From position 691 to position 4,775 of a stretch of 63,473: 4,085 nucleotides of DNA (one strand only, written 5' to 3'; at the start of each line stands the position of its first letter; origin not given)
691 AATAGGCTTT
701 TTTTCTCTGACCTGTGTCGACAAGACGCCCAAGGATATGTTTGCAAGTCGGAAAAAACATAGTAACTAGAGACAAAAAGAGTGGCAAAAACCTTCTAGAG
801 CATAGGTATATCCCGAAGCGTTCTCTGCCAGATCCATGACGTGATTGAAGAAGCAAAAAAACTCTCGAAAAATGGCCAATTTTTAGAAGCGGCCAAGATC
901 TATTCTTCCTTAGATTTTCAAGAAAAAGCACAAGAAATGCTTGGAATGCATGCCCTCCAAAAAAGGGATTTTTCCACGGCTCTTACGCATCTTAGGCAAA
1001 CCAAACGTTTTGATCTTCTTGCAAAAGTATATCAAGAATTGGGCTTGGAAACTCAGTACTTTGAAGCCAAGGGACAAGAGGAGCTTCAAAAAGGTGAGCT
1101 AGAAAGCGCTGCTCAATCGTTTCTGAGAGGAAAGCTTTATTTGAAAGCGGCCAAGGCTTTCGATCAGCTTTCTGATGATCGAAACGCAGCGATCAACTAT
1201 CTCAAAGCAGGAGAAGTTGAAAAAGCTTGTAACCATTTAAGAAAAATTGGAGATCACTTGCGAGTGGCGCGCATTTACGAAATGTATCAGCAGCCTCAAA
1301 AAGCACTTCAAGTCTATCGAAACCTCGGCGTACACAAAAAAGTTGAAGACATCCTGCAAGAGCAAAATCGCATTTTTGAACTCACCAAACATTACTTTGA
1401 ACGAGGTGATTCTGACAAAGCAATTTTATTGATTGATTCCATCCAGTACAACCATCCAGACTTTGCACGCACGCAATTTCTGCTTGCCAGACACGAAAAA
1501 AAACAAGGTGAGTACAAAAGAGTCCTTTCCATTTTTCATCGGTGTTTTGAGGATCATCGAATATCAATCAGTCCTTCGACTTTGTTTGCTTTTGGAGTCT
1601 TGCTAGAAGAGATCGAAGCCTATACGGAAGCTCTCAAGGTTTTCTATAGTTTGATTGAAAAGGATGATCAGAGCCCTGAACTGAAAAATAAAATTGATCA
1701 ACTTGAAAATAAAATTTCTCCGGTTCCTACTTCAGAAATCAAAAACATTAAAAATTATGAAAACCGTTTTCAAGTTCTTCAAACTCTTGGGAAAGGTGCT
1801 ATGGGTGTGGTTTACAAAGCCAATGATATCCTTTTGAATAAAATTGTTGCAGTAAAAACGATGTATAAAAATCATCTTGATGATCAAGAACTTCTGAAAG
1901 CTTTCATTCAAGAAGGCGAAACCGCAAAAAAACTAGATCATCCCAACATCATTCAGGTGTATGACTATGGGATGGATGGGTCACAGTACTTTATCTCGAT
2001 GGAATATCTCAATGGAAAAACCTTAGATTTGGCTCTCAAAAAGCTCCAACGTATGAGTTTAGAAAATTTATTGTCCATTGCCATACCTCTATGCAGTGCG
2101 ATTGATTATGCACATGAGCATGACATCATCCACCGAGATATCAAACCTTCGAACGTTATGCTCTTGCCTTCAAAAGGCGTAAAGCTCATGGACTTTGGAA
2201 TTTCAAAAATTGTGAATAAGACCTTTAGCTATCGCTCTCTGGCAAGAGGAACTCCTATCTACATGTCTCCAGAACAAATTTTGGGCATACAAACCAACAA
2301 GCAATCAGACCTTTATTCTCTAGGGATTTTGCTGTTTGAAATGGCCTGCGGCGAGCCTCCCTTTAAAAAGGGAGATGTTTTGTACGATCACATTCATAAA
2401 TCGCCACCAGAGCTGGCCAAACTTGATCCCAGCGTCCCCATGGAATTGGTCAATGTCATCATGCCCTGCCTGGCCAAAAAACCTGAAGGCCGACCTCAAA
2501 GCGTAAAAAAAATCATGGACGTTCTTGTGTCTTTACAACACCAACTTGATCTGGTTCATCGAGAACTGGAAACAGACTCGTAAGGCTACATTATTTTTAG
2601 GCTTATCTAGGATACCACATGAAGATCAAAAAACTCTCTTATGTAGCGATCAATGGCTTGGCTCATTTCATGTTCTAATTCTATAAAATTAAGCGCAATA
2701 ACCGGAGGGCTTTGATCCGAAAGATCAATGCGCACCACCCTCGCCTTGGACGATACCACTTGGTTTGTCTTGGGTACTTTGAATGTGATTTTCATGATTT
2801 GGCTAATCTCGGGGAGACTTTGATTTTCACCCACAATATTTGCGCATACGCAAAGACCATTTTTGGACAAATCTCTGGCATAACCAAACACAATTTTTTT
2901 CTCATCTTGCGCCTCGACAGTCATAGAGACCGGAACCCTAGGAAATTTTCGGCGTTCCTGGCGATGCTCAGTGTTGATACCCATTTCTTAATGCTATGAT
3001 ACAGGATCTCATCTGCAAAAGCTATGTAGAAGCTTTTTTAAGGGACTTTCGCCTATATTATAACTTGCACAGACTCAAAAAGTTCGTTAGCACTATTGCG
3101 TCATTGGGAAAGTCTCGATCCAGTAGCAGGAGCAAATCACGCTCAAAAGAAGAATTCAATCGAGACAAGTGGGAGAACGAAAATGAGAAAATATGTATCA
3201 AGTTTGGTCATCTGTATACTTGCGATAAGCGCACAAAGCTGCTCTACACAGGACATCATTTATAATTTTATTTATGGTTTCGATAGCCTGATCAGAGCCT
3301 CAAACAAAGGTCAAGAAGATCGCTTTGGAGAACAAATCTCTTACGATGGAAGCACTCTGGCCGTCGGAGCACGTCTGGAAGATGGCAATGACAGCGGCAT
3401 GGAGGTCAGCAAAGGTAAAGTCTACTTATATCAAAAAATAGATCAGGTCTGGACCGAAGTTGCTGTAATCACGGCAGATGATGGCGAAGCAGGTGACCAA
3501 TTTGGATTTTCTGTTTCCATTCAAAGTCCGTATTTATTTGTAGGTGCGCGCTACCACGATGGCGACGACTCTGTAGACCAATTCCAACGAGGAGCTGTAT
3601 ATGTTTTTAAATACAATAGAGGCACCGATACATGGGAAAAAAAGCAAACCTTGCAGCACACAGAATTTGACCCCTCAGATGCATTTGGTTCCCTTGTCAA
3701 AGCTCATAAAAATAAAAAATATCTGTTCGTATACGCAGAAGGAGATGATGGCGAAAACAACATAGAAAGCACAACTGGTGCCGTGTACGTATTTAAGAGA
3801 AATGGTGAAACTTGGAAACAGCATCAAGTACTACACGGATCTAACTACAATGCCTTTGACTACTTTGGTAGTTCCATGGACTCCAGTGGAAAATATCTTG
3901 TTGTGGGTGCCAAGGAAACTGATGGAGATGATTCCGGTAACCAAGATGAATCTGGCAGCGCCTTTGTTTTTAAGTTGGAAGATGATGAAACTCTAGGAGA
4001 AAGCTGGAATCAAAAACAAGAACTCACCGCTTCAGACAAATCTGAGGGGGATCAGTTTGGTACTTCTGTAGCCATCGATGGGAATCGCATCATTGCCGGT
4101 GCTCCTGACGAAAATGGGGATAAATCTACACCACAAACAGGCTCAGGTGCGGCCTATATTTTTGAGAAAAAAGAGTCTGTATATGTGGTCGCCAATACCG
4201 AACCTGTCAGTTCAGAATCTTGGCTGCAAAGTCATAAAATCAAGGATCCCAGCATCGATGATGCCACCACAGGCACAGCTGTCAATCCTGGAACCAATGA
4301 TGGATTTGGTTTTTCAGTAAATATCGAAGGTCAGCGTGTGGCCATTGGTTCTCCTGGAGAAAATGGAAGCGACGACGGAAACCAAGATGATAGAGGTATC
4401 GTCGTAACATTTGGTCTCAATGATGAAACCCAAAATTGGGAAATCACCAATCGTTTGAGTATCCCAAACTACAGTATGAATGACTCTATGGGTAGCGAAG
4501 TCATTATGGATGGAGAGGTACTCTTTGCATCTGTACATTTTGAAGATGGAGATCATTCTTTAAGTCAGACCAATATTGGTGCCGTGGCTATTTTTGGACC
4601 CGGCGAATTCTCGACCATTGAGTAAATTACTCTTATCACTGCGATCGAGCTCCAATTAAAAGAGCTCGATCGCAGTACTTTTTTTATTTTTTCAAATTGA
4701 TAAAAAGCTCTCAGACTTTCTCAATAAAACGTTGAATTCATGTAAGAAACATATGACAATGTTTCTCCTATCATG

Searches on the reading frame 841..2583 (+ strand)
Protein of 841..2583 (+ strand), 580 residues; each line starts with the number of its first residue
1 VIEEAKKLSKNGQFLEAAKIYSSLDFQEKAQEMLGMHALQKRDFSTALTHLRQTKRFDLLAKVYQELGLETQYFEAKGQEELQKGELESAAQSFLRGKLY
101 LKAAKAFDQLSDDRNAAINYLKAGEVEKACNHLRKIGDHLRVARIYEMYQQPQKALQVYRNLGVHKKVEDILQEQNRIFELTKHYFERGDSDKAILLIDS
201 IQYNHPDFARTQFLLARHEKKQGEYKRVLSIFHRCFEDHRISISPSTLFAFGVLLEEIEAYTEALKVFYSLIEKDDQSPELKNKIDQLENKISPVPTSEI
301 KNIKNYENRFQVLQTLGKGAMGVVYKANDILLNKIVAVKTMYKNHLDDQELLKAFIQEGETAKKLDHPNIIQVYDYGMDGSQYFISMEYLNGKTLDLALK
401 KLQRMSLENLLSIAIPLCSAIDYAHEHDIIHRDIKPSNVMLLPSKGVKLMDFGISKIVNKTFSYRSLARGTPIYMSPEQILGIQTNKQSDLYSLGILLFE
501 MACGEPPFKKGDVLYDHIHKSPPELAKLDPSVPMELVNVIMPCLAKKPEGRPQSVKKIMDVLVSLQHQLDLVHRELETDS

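Call 57: search_protein_families(library=pfam, proteins=[window:841-2583:+], max_evalue=0.00001)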
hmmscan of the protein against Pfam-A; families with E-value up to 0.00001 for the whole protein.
window:841-2583:+ (580 aa): 3 families
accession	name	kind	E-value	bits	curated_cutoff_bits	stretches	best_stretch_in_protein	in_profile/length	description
PF00069.31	Pkinase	-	4.7e-54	184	31.7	1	310-556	1-255/263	Protein kinase domain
PF07714.23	PK_Tyr_Ser-Thr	-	3.1e-41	141.9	23.1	1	311-553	2-250/258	Protein tyrosine and serine/threonine kinase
PF13428.12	TPR_14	-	3.1e-07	30.9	23.5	0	140-162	5-27/44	Tetratricopeptide repeat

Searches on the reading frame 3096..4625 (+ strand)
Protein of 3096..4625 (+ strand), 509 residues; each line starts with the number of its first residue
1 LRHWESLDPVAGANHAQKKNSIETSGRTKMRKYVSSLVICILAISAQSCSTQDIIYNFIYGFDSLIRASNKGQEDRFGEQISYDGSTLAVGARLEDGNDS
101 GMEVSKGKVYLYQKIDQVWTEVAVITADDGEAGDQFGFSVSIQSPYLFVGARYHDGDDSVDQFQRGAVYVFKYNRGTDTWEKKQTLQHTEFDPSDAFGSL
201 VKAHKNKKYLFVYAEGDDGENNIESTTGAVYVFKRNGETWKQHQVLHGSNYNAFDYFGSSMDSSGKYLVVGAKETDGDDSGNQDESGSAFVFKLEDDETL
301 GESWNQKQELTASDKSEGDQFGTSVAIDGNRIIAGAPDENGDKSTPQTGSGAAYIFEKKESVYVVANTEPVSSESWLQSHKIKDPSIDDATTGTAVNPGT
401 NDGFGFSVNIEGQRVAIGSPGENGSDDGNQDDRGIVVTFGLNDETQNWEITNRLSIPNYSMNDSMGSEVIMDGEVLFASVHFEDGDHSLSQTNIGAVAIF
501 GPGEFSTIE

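Call 57: search_protein_families(library=pfam, proteins=[window:3096-4625:+], max_evalue=0.00001)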
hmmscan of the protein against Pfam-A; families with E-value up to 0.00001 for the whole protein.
window:3096-4625:+ (509 aa): 1 family
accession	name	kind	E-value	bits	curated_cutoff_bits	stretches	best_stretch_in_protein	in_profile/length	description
PF14312.12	FG-GAP_2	-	6.9e-56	186.7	23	4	304-356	1-49/49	FG-GAP repeat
